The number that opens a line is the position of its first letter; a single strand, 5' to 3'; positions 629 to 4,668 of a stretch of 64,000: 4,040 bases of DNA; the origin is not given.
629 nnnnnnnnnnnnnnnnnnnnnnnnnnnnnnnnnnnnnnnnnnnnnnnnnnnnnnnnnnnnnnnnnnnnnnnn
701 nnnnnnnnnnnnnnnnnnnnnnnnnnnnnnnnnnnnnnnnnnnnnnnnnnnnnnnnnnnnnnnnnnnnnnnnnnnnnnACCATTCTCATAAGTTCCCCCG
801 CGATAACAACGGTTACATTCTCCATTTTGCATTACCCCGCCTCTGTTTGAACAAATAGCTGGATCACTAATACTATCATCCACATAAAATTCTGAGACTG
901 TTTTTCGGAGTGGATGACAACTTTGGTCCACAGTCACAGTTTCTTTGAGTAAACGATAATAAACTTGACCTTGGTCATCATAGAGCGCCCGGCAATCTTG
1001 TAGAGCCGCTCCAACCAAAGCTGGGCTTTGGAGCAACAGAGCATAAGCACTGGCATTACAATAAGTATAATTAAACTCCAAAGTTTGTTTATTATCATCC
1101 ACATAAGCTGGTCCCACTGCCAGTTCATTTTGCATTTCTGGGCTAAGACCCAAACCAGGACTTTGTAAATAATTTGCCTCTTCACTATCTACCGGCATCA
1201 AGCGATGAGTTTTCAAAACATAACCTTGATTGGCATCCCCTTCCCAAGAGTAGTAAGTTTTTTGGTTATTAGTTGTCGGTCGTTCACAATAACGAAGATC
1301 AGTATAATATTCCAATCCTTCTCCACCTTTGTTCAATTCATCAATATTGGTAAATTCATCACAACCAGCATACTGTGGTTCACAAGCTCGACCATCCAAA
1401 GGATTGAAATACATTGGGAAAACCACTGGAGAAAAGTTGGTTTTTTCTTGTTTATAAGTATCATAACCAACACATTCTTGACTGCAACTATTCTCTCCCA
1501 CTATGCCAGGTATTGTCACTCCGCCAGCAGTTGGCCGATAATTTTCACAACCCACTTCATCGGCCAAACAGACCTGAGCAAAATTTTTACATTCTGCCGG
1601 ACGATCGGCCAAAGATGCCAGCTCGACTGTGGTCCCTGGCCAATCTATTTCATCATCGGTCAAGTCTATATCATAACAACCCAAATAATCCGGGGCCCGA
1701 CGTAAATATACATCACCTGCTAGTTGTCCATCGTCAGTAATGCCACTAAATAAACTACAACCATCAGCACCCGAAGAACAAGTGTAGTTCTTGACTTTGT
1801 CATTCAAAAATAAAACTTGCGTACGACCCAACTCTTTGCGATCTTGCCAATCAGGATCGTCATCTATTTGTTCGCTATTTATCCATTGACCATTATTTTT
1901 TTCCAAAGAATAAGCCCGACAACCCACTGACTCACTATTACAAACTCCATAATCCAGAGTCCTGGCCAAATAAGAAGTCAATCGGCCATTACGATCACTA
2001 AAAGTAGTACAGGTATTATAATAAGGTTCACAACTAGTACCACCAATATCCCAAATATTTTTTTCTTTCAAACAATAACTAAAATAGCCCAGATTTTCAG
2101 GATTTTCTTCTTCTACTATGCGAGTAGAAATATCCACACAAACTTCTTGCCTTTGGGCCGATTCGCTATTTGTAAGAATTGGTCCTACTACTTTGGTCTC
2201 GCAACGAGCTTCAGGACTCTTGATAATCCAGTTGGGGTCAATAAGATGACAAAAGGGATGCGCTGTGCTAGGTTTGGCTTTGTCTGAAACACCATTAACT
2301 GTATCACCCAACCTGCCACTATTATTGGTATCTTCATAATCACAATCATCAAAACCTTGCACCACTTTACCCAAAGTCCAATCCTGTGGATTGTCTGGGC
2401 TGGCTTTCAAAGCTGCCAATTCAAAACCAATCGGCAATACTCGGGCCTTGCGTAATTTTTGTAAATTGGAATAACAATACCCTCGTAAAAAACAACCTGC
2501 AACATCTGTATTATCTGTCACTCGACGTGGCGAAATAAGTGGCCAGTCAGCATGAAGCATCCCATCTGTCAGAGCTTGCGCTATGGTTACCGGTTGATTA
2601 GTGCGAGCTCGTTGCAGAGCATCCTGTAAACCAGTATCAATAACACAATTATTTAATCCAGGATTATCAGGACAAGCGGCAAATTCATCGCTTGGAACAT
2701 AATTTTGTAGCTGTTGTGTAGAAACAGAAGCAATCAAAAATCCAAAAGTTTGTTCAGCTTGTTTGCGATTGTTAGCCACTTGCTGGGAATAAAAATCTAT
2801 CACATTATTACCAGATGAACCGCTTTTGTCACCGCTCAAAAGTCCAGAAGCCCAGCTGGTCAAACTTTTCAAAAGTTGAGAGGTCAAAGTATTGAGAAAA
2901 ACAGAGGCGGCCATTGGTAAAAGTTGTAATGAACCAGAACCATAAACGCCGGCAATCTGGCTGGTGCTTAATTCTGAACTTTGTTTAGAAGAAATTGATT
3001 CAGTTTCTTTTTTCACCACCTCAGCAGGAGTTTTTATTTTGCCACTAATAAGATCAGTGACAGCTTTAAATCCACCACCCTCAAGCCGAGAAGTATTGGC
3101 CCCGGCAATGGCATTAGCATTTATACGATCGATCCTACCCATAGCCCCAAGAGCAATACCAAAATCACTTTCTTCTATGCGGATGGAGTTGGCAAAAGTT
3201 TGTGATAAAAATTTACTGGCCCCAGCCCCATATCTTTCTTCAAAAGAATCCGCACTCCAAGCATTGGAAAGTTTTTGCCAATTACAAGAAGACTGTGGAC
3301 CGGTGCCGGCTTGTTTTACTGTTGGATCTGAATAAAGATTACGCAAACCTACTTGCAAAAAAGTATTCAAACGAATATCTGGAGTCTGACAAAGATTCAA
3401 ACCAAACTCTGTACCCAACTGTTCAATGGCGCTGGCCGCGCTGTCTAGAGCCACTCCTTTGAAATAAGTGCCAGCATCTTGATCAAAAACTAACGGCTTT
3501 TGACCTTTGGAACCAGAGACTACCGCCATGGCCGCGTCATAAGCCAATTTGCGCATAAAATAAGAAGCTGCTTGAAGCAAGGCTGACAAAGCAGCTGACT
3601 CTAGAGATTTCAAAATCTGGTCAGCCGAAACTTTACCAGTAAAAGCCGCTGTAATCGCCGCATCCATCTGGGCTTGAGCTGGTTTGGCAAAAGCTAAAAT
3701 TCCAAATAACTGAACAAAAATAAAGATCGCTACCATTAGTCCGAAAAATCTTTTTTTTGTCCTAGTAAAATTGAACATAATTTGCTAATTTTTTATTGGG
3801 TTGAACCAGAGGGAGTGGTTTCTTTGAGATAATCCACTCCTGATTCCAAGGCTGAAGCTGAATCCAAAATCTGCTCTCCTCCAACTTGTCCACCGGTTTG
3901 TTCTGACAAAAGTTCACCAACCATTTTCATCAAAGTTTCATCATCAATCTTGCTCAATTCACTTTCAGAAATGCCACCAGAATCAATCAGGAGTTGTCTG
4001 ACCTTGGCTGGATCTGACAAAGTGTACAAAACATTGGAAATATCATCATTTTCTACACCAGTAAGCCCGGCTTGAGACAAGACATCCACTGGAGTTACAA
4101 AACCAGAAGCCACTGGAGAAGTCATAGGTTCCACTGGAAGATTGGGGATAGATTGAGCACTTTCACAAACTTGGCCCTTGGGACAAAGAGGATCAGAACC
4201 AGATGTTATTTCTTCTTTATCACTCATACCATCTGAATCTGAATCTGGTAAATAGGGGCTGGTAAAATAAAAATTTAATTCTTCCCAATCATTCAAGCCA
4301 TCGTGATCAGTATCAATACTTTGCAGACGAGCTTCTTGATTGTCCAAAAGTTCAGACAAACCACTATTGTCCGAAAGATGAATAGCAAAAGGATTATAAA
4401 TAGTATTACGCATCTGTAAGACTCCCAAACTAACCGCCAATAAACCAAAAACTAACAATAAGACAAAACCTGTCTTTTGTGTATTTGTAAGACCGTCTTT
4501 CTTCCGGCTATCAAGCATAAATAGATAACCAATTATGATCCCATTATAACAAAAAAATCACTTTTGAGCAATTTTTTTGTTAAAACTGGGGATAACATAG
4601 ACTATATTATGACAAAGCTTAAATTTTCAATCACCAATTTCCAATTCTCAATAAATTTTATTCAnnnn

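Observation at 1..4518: Two-gene surface module: a giant Cys-rich secreted protein plus a small Ca-binding-motif membrane protein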

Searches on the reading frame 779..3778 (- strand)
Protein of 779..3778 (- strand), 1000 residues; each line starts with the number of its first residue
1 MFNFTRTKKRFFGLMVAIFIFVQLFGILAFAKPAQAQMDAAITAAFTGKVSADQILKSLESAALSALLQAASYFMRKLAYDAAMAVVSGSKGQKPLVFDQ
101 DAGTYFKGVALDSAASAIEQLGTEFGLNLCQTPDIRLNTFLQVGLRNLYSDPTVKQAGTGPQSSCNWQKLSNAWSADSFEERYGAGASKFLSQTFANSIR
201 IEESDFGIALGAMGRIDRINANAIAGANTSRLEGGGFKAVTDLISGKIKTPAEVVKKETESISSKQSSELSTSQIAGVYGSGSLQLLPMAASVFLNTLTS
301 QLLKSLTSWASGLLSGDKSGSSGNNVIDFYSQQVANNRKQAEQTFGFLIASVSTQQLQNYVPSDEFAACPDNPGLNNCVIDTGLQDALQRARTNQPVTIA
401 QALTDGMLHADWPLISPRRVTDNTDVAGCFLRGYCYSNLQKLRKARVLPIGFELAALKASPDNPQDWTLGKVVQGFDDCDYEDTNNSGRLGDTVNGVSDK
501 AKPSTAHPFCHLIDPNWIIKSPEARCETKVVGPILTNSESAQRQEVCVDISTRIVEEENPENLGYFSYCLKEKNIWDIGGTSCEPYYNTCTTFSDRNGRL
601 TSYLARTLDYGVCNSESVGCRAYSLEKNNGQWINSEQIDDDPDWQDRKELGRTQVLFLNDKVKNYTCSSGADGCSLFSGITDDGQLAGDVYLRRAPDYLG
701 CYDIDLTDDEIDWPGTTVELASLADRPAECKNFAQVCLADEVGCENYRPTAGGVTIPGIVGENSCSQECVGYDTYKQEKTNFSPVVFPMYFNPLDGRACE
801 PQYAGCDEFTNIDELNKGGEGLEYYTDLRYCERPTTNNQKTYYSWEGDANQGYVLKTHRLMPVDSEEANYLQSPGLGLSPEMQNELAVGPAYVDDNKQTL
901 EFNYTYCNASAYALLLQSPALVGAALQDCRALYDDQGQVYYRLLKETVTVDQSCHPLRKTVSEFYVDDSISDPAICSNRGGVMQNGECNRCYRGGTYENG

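Call 97: search_protein_representatives(alignment_id=A6)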
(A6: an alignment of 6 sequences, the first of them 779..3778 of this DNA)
Query: 6 sequences, 1016 profile positions. Proteins with E-value up to 0.001 (for the whole library): 1497; up to 1e-10: 1372; up to 1e-30: 1189. The best 150 are listed.
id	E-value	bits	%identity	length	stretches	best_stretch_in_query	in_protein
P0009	0.0e+00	1637.4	-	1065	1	1-1016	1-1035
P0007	0.0e+00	1618.3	-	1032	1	2-1016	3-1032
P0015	0.0e+00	1599.2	-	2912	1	1-1012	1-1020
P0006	0.0e+00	1528.3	-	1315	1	4-1016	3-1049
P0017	0.0e+00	1406.6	-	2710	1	5-1012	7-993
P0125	0.0e+00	1339.9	-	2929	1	5-1015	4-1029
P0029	0.0e+00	1333.5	-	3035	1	16-1015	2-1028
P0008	0.0e+00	1309.4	-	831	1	5-826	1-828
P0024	0.0e+00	1296.8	-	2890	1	8-1014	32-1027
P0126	0.0e+00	1292.6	-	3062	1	7-1015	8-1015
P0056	0.0e+00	1284.1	-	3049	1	6-1013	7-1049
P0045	0.0e+00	1283.4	-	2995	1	3-1011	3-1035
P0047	0.0e+00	1275.9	-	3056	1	4-1015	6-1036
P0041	0.0e+00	1274.7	-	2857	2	1-1016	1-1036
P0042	0.0e+00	1268.1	-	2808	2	1-712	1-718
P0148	2.7e-288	975.6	-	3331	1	1-1011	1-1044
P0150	7.3e-273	924.5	-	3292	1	4-1011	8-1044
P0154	3.0e-247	839.7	-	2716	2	8-996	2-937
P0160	2.5e-244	830.1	-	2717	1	7-1004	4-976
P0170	1.3e-237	807.8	-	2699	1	6-1007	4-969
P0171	1.0e-235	801.6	-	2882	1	5-1008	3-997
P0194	4.0e-221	753.3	-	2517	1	1-1005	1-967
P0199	9.3e-215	732.2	-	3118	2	325-1009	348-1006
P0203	3.1e-210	717.2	-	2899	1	5-1008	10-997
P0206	1.1e-204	698.8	-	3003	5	5-663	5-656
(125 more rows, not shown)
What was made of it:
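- Tried and rejected: It was rerun with a shorter alignment (call 97).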

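Call 98: find_encoding_contigs(protein=P0160, flank=10000, max_places=2)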
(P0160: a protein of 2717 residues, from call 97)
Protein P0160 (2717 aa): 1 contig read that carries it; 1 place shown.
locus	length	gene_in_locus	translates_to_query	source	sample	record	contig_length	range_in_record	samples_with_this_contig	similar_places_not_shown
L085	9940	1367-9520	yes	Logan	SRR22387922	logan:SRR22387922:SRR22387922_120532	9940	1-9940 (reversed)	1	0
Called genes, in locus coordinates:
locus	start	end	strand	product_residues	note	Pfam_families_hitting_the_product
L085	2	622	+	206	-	?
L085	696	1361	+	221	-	-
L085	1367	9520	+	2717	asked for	-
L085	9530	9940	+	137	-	?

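Call 114: list_cluster_members(proteins=[P0160, P0154, P0170, P0194, P0206, P0148, P0150, P0199, P0171, P0203])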
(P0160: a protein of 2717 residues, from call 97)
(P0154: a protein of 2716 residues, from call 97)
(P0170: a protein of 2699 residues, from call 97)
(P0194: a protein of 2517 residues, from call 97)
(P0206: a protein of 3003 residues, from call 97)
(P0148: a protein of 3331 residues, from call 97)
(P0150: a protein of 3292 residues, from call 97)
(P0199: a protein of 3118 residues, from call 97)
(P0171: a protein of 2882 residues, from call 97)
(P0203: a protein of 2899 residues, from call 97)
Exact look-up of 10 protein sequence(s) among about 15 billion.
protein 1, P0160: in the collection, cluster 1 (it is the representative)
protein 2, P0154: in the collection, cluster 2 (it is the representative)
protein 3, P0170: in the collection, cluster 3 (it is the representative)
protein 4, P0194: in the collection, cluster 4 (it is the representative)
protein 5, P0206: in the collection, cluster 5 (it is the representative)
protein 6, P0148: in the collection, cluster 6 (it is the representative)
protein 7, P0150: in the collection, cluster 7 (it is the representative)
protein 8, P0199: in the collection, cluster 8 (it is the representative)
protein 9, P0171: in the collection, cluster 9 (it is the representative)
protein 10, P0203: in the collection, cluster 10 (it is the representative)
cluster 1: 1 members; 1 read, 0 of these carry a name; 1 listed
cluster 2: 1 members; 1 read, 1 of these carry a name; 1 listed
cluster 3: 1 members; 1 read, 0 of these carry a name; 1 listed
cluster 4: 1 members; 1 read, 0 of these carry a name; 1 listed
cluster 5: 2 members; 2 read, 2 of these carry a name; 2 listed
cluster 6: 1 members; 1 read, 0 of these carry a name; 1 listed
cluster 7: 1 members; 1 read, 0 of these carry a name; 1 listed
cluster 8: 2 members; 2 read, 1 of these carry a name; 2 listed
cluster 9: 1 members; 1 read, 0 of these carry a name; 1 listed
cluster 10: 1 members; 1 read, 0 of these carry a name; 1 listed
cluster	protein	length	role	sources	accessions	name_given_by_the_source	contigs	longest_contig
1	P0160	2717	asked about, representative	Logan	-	-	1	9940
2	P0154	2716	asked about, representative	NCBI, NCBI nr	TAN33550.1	hypothetical protein EPN28_01925 [Patescibacteria group bacterium] | MAG: hypothetical protein EPN28_01925 [Patescibacteria group bacterium]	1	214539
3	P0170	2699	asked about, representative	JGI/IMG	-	-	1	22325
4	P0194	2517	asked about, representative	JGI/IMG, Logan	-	-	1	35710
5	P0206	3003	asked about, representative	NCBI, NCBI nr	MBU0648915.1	hypothetical protein KJ969_02330 [Patescibacteria group bacterium] | hypothetical protein [Patescibacteria group bacterium]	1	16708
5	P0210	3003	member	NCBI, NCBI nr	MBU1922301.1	hypothetical protein KKD84_03690 [Patescibacteria group bacterium] | hypothetical protein [Patescibacteria group bacterium]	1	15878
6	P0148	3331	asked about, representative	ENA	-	-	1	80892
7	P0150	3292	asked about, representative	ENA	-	-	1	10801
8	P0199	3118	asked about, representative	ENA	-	-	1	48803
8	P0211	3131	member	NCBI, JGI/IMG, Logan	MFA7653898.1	MAG: hypothetical protein WCX97_02540 [Candidatus Magasanikbacteria bacterium]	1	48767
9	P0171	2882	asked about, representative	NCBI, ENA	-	-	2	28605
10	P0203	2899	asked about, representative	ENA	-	-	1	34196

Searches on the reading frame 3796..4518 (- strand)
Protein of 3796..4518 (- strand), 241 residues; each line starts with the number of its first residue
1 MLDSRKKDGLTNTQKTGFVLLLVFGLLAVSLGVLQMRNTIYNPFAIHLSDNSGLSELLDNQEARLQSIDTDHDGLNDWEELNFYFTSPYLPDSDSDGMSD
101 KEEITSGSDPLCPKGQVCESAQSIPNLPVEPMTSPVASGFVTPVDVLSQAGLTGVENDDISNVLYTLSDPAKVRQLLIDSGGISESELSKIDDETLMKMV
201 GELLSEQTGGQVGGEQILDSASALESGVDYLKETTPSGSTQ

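Call 6: search_protein_families(library=pfam, proteins=[window:3796-4518:-], max_evalue=1)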
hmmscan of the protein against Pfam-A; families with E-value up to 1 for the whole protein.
window:3796-4518:- (241 aa): 1 family
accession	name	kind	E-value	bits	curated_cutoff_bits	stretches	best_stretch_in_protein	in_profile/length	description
PF18884.5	TSP3_bac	-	6.8e-08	32.6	25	2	92-111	1-20/22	Bacterial TSP3 repeat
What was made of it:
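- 4177..4332 (-): Two TSP3-type Ca-binding repeats (aa ~63-114; DTDHDG and DSDSDG loops). Pfam PF18884 32.6 bits, above GA 25, two stretches (call 6).
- On Bacterial TSP3 repeat (Pfam PF18884): 32.6 bits against GA 25, two stretches (call 6).
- On Dockerin (type I/II): A Pfam scan at E<=1 returns only TSP3_bac for the small protein (call 6).
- Checked: Pfam TSP3_bac scores 32.6 bits against a cut-off of 25 (call 6).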

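Call 72: search_protein_families(library=ncbifam, proteins=[window:3796-4518:-], max_evalue=0.01)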
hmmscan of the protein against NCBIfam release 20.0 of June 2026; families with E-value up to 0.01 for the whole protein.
window:3796-4518:- (241 aa): 3 families
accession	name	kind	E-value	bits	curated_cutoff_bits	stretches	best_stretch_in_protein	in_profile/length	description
NF047639.1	throspo3_MtsD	equivalog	0.0079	14.4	800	0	64-114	455-504/651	cell-cell cohesion protein MtsD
NF033765.2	gliding_CglD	equivalog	0.0081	13.9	400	1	63-112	73-129/1124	adventurous gliding motility lipoprotein CglD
NF038175.1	IniB_NTERM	domain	0.0098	15.8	40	0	143-166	23-46/49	IniB N-terminal domain-containing protein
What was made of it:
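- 4177..4332 (-): Weak NCBIfam hits to the TSP3 proteins MtsD and CglD (call 72).
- Closest known: Bacterial thrombospondin type-3 repeat proteins. Same: It gives weak NCBIfam hits to MtsD and CglD, which are Ca-dependent cell-surface cohesion and motility proteins (calls 6, 72).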
